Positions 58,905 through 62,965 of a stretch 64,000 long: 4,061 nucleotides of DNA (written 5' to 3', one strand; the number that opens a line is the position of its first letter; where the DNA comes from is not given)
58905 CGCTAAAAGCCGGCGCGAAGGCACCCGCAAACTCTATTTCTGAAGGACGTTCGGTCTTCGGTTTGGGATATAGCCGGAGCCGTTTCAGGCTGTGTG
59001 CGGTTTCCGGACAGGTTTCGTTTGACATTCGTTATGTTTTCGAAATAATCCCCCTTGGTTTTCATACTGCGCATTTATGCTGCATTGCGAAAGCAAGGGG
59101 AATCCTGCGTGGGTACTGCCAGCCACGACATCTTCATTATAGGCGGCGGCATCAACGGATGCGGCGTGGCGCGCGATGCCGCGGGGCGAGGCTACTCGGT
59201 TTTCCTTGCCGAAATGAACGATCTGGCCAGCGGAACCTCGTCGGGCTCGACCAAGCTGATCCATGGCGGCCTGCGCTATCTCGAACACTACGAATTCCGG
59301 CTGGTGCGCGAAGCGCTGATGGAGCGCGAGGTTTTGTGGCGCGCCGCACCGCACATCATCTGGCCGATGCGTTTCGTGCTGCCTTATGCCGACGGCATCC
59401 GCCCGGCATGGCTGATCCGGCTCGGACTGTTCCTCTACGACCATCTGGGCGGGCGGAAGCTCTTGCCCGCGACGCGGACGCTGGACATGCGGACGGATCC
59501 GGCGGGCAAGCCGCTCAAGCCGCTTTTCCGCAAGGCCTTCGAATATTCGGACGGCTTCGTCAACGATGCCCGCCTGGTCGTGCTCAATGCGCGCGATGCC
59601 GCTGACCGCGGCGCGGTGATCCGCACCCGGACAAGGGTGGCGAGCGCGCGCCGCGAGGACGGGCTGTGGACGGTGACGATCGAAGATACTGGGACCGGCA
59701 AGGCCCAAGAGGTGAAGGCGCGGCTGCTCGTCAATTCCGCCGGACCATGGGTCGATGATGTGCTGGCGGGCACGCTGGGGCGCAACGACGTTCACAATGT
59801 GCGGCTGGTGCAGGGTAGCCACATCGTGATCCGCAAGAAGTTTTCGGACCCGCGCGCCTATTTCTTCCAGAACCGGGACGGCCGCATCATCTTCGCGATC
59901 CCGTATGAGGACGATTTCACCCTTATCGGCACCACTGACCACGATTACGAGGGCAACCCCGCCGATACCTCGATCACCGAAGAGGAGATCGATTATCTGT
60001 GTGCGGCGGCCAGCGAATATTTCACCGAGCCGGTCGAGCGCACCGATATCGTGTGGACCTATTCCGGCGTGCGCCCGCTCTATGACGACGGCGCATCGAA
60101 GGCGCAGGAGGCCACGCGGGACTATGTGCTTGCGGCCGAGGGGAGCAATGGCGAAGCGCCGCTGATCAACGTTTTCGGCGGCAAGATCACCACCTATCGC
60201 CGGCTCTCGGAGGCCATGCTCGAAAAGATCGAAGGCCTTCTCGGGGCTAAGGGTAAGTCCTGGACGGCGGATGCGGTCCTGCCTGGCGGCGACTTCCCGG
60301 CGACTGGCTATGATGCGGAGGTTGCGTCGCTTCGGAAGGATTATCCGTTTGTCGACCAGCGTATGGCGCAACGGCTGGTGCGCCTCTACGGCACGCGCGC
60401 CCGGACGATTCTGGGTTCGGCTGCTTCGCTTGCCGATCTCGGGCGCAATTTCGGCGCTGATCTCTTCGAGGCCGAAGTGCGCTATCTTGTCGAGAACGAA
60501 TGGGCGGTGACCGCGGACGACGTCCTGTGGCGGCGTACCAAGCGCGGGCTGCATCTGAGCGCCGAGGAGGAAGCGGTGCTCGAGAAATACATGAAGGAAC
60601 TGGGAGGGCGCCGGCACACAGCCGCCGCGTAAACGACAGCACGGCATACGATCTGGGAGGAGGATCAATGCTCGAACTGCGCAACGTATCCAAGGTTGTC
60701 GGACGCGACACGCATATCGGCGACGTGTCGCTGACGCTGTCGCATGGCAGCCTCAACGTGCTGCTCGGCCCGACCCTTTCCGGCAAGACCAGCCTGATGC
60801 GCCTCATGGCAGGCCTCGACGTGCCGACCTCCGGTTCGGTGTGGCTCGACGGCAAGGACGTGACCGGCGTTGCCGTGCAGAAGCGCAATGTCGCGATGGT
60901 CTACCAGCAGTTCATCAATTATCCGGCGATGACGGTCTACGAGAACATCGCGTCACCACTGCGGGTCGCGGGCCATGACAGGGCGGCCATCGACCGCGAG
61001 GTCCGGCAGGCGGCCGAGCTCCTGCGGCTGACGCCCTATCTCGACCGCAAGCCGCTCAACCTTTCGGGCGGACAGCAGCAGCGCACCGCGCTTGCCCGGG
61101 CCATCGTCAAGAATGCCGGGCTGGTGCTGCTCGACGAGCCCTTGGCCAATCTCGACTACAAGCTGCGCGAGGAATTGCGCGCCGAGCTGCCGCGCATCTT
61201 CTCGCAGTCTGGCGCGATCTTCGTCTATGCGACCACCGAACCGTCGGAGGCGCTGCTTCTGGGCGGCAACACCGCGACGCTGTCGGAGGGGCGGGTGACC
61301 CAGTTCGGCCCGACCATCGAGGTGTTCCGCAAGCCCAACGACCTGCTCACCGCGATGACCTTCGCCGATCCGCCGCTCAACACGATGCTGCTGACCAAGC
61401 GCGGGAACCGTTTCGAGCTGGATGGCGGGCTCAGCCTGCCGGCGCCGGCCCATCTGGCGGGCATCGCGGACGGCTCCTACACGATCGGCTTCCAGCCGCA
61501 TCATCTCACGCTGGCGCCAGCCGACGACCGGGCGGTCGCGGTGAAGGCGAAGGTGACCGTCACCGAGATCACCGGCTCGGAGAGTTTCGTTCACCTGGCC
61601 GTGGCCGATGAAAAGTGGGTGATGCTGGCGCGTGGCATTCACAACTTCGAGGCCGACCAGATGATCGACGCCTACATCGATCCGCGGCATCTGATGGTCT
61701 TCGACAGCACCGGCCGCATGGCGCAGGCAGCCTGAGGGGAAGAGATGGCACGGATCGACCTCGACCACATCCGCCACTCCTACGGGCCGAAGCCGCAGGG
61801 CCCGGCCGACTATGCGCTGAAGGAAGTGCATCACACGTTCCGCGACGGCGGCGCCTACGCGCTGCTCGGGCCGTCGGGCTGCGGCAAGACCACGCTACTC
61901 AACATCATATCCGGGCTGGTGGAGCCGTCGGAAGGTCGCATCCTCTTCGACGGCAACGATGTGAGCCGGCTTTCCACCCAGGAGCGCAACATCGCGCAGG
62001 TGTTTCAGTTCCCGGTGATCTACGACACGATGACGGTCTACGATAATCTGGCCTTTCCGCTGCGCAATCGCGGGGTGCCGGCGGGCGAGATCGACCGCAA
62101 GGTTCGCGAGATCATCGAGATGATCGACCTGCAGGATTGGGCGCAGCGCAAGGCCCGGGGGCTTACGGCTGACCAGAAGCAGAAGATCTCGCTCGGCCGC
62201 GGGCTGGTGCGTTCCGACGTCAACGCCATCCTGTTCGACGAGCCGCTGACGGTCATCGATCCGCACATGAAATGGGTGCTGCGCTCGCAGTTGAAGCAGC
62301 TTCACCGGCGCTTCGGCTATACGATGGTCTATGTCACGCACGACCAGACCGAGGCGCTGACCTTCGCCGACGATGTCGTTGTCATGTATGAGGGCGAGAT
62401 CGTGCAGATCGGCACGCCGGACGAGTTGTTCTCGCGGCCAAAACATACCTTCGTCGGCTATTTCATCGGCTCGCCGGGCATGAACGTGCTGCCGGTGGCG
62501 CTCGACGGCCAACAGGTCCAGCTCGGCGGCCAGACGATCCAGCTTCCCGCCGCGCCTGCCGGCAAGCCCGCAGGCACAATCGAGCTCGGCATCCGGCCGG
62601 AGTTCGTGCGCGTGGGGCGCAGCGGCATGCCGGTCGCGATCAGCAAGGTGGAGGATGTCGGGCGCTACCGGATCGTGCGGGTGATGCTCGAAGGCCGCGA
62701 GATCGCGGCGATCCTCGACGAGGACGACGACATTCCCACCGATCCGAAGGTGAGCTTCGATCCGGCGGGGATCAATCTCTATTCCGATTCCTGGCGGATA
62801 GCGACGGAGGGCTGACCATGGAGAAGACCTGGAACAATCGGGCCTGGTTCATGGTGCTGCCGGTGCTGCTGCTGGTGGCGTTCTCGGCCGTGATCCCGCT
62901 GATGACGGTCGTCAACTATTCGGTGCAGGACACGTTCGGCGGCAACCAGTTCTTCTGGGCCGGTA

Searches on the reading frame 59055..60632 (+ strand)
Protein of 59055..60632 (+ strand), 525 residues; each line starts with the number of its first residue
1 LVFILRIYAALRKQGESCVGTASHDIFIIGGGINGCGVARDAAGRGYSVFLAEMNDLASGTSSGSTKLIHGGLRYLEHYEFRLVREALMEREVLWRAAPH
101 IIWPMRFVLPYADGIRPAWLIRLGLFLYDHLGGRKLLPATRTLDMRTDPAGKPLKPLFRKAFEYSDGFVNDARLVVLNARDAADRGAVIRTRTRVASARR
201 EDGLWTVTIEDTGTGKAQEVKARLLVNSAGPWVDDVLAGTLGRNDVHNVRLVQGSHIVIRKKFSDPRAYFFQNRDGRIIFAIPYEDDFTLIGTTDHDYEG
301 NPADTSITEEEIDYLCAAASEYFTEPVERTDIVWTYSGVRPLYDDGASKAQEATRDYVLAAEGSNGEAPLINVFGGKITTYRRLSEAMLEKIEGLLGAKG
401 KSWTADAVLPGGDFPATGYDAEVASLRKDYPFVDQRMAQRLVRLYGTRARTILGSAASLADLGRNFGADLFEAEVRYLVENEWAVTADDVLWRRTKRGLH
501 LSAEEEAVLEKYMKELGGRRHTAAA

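Call 63: search_protein_families(library=pfam, proteins=[window:59055-60632:+], max_evalue=0.5)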
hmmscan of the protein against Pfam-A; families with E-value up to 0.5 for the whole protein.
window:59055-60632:+ (525 aa): 9 families
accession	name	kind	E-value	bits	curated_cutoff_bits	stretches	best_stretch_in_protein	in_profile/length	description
PF01266.30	DAO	-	9e-68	229.8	27.9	1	25-366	1-336/353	FAD dependent oxidoreductase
PF16901.10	DAO_C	-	1.8e-15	57.4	31.4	1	403-514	2-113/126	C-terminal domain of alpha-glycerophosphate oxidase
PF13450.12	NAD_binding_8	-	0.0023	18.6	21.9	1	28-65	1-38/68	NAD(P)-binding Rossmann-like domain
PF12831.13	FAD_oxidored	-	0.0069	16.2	27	1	25-66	1-42/416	FAD dependent oxidoreductase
PF16891.10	STPPase_N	-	0.02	15.8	26.8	1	305-323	20-38/48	Serine-threonine protein phosphatase N-terminal domain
PF07992.20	Pyr_redox_2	-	0.026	14.4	26.1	1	25-56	2-33/291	Pyridine nucleotide-disulphide oxidoreductase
PF00070.33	Pyr_redox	-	0.058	14.4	22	1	26-56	2-32/82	Pyridine nucleotide-disulphide oxidoreductase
PF01494.25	FAD_binding_3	-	0.059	13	22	1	181-312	109-248/349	FAD binding domain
PF01134.28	GIDA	-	0.31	10.5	22.1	0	25-55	1-31/391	Glucose inhibited division protein A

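Call 88: search_protein_families(library=ncbifam, proteins=[window:59055-60632:+], max_evalue=1e-20)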
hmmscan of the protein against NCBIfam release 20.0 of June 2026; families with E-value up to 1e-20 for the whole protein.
window:59055-60632:+ (525 aa): 5 families
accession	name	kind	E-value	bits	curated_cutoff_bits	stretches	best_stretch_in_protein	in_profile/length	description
NF008899.0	PRK12266.1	equivalog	6.6e-241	800.1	360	1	22-519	5-502/508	glycerol-3-phosphate dehydrogenase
NF009906.0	PRK13369.1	equivalog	3.7e-237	787.8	352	1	22-515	5-497/502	glycerol-3-phosphate dehydrogenase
NF033461.1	glycerol3P_ox_1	equivalog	6.8e-69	232.7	840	1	19-348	14-354/607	type 1 glycerol-3-phosphate oxidase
TIGR03377.1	glycerol3P_GlpA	equivalog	4.3e-48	164.1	552.8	1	154-457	124-417/530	anaerobic glycerol-3-phosphate dehydrogenase subunit GlpA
NF008313.0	PRK11101.1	equivalog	4.2e-37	128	425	1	22-499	7-467/548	anaerobic glycerol-3-phosphate dehydrogenase subunit A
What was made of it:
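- On lalA-rbtB-rbtC polyol suboperon: A true glpD (NF008899, 800 bits) lies downstream of rhaD, but it belongs to a glp-type locus (calls 63, 88).
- Tried and rejected: The nearby DAO protein is a true GlpD in a glp-type locus (call 88).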

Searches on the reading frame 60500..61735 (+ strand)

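Call 63: search_protein_families(library=pfam, proteins=[window:60500-61735:+], max_evalue=0.5)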
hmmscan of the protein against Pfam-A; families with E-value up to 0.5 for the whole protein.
window:60500-61735:+ (411 aa): 5 families
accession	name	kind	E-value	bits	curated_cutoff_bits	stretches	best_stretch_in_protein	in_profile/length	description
PF00005.33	ABC_tran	-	4e-29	102.4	25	1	75-216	3-137/137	ABC transporter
PF08402.16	TOBE_2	-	5e-05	23.8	21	1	333-401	5-76/76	TOBE domain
PF02463.25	SMC_N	-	0.0027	17.6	40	1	155-232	104-185/220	RecF/RecN/SMC N terminal domain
PF03459.23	TOBE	-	0.033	14.8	22.3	1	348-378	7-36/64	TOBE domain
PF13304.12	AAA_21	-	0.049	14.1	27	0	193-236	243-288/304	AAA domain, putative AbiEii toxin, Type IV TA system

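Call 88: search_protein_families(library=ncbifam, proteins=[window:60500-61735:+], max_evalue=1e-20)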
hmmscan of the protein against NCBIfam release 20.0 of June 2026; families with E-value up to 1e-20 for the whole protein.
window:60500-61735:+ (411 aa): 66 families (the best 25 are shown)
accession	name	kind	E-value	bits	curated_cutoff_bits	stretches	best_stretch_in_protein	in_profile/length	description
NF008653.0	PRK11650.1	subfamily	1.6e-76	257.7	432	1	57-406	3-352/357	sn-glycerol-3-phosphate ABC transporter ATP-binding protein UgpC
NF040933.2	ABC_arch_GlcV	equivalog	1.5e-63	214.8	450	1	61-401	6-357/357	glucose ABC transporter ATP-binding protein GlcV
NF006987.0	PRK09452.1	equivalog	3.5e-61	207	482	1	56-287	16-247/378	spermidine/putrescine ABC transporter ATP-binding protein PotA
TIGR01187.1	potA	subfamily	1.8e-60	204.7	355.6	1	88-384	1-302/325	polyamine ABC transporter ATP-binding protein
NF008233.0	PRK11000.1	equivalog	3.7e-59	200.4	568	1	58-407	4-359/369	maltose/maltodextrin ABC transporter ATP-binding protein MalK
TIGR03265.1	PhnT2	equivalog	7.5e-59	199.7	457.7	1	57-380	4-324/353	putative 2-aminoethylphosphonate ABC transporter ATP-binding protein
NF040840.2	tungstate_WtpC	equivalog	5.3e-58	197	440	1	57-368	1-309/347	tungstate ABC transporter ATP-binding protein WtpC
NF008513.0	PRK11432.1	equivalog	2.4e-57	194.5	496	1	57-393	6-337/351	ferric ABC transporter ATP-binding protein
TIGR00968.1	3a0106s01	subfamily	2.2e-54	184.5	342.75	1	59-282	2-225/237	sulfate ABC transporter ATP-binding protein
NF043075.1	MMSYN1_0197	equivalog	4.5e-53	180.4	550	1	57-286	2-231/341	spermidine/putrescine ABC transporter ATP-binding protein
NF008621.0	PRK11607.1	equivalog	2.2e-49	168.2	613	1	56-285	18-247/377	putrescine ABC transporter ATP-binding subunit PotG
NF008105.0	PRK10851.1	equivalog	5.7e-47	160.1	502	1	58-374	3-316/362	sulfate/thiosulfate ABC transporter ATP-binding protein CysA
TIGR03258.1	PhnT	equivalog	1.1e-46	159.5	499.15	1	59-289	10-241/359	2-aminoethylphosphonate ABC transport system ATP-binding subunit PhnT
TIGR02673.1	FtsE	equivalog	1.9e-39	135.6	264.85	1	57-247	1-196/214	cell division ATP-binding protein FtsE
TIGR01277.1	thiQ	equivalog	9.3e-39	133.2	245.05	1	75-269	16-210/213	thiamine ABC transporter ATP-binding protein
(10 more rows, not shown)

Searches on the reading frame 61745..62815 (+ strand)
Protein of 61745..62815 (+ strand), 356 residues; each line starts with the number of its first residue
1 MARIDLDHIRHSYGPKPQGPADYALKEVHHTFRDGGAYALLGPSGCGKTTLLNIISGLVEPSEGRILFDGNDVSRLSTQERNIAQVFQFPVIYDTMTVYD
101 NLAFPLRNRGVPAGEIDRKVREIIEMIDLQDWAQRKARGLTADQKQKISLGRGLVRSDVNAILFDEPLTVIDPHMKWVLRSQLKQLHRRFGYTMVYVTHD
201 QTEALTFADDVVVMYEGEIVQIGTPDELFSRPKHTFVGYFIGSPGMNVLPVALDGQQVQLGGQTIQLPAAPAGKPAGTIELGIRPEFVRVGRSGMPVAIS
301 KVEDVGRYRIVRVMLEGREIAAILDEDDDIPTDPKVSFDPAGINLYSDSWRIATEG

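Call 63: search_protein_families(library=pfam, proteins=[window:61745-62815:+], max_evalue=0.5)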
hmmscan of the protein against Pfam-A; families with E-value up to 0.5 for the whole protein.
window:61745-62815:+ (356 aa): 20 families
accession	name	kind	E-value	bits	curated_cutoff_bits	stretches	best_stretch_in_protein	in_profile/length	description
PF00005.33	ABC_tran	-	3.7e-26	92.8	25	1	25-168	1-136/137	ABC transporter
PF17912.7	OB_MalK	-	4.9e-09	37.4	27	1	242-286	1-51/53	MalK OB fold domain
PF13555.12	AAA_29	-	0.0025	18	27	1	30-63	17-50/61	P-loop containing region of AAA domain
PF03193.22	RsgA_GTPase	-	0.0042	17.4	30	1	25-58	97-129/174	RsgA GTPase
PF08402.16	TOBE_2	-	0.0099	16.4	21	1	281-328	1-51/76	TOBE domain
PF17850.7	CysA_C_terminal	-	0.01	16.9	29.7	1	247-286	1-39/43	CysA C-terminal regulatory domain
PF13604.12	AAA_30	-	0.037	14.2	27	1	34-66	16-49/191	AAA domain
PF13304.12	AAA_21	-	0.061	13.8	27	1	39-59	3-23/304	AAA domain, putative AbiEii toxin, Type IV TA system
PF13521.12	AAA_28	-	0.082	13.6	27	1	38-56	2-20/164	AAA domain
PF13173.12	AAA_14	-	0.092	13.2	27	1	37-81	4-48/129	AAA domain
PF13401.12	AAA_22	-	0.1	13.4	27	1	35-55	5-25/130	AAA domain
PF00004.35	AAA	-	0.11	13.4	21.2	1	40-60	3-23/131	ATPase family associated with various cellular activities (AAA)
PF03215.21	Rad17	-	0.11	12.8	23.8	1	40-57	50-67/186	Rad17 P-loop domain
PF13238.12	AAA_18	-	0.13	13.2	29.4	0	40-57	3-20/128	AAA domain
PF13476.12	AAA_23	-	0.14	13.2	27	1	36-55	20-39/201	AAA domain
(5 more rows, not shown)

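Call 88: search_protein_families(library=ncbifam, proteins=[window:61745-62815:+], max_evalue=1e-20)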
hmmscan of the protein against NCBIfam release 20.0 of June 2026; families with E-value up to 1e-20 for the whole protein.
window:61745-62815:+ (356 aa): 94 families (the best 25 are shown)
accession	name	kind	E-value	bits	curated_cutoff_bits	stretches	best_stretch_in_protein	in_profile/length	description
NF008653.0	PRK11650.1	subfamily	1.3e-83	281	432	1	1-337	1-336/357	sn-glycerol-3-phosphate ABC transporter ATP-binding protein UgpC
TIGR03265.1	PhnT2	equivalog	2.1e-69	234.4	457.7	1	21-319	16-316/353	putative 2-aminoethylphosphonate ABC transporter ATP-binding protein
NF008513.0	PRK11432.1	equivalog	2.2e-67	227.4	496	1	25-320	22-318/351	ferric ABC transporter ATP-binding protein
TIGR01187.1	potA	subfamily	1.2e-66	225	355.6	1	40-290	1-254/325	polyamine ABC transporter ATP-binding protein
NF006987.0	PRK09452.1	equivalog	6.4e-66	222.6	482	1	23-290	31-301/378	spermidine/putrescine ABC transporter ATP-binding protein PotA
NF043075.1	MMSYN1_0197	equivalog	2.3e-65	220.8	550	1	23-304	16-294/341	spermidine/putrescine ABC transporter ATP-binding protein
NF040933.2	ABC_arch_GlcV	equivalog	2.6e-64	217.3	450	1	21-323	18-320/357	glucose ABC transporter ATP-binding protein GlcV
NF040840.2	tungstate_WtpC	equivalog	2.7e-63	214.4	440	1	22-292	13-280/347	tungstate ABC transporter ATP-binding protein WtpC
NF008105.0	PRK10851.1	equivalog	4e-63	213.3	502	1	24-338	17-338/362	sulfate/thiosulfate ABC transporter ATP-binding protein CysA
NF008233.0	PRK11000.1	equivalog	1.5e-62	211.6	568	1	25-329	19-332/369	maltose/maltodextrin ABC transporter ATP-binding protein MalK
TIGR00968.1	3a0106s01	subfamily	4.1e-59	200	342.75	1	23-243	14-233/237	sulfate ABC transporter ATP-binding protein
TIGR03258.1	PhnT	equivalog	3.4e-54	184.2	499.15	1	4-253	9-250/359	2-aminoethylphosphonate ABC transport system ATP-binding subunit PhnT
NF008621.0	PRK11607.1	equivalog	7e-53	179.8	613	1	23-248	33-255/377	putrescine ABC transporter ATP-binding subunit PotG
TIGR01186.1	proV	subfamily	1.3e-49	169.3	326.6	1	23-243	7-232/363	betaine/proline/choline family ABC transporter ATP-binding protein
TIGR04520.1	ECF_ATPase_1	equivalog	3.5e-40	138.1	315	1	4-260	1-254/269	energy-coupling factor transporter ATPase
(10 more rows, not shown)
